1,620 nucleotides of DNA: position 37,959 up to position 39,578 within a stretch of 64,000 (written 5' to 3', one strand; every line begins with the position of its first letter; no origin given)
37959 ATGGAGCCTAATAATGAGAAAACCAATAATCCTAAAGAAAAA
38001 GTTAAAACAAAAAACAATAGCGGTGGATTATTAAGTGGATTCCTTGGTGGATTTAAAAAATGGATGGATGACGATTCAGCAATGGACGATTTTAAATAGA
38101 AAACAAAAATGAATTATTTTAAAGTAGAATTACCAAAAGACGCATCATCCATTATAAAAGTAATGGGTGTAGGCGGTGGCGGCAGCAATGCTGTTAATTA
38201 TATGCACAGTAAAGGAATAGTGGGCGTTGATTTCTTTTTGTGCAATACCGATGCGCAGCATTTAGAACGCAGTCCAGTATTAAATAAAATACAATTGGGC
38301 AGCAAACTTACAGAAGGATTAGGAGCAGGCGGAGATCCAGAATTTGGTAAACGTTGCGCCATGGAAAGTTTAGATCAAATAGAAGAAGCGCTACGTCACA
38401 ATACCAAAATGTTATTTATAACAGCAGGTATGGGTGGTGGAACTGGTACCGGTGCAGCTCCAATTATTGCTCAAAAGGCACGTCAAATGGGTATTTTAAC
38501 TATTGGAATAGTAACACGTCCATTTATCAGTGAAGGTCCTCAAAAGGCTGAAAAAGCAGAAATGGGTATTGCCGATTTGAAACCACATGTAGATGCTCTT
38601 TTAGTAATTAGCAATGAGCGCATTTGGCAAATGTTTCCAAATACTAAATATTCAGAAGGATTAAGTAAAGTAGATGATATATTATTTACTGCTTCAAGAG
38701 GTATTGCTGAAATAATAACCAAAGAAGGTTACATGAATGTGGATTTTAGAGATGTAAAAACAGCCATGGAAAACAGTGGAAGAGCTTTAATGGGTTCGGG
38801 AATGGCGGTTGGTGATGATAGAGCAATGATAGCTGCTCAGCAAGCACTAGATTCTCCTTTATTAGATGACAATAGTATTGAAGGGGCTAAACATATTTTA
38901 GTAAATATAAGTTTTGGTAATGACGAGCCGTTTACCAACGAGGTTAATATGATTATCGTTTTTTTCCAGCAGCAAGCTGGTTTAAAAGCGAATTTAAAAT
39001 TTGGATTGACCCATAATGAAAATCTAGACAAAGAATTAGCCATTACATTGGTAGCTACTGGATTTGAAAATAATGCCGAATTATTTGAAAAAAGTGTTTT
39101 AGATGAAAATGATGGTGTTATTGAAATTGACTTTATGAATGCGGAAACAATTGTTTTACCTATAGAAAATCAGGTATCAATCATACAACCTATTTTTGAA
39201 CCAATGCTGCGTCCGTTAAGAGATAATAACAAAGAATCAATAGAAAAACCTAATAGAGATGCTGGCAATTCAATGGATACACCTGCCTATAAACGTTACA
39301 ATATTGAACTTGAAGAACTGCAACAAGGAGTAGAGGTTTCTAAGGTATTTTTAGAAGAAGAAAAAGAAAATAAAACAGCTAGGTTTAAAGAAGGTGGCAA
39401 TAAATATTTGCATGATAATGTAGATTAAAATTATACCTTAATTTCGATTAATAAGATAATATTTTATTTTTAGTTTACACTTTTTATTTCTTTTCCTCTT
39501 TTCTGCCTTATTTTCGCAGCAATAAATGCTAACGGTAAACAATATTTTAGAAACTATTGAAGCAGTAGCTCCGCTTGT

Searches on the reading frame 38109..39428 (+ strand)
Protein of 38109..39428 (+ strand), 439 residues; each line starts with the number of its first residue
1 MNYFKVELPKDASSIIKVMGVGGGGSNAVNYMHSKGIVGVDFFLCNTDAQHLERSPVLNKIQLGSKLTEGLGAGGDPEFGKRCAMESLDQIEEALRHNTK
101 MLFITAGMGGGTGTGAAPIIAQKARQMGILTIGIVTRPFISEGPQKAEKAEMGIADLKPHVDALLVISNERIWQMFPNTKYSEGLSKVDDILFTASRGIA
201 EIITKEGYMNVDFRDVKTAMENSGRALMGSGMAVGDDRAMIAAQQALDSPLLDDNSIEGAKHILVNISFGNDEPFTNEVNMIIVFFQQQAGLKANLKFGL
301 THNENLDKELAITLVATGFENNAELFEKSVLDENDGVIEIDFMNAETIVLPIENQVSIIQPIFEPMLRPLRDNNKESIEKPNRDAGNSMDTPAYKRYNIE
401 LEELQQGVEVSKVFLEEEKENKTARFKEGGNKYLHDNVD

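Call 88: search_protein_families(library=pfam, proteins=[window:38109-39428:+], max_evalue=0.00001)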
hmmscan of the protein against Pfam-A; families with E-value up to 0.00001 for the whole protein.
window:38109-39428:+ (439 aa): 2 families
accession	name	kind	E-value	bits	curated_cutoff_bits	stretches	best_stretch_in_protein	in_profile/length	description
PF00091.31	Tubulin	-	1.4e-43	149.9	33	1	16-175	2-188/190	Tubulin/FtsZ family, GTPase domain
PF12327.13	FtsZ_C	-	3.1e-19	69.5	27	1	224-320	1-95/95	FtsZ family, C-terminal domain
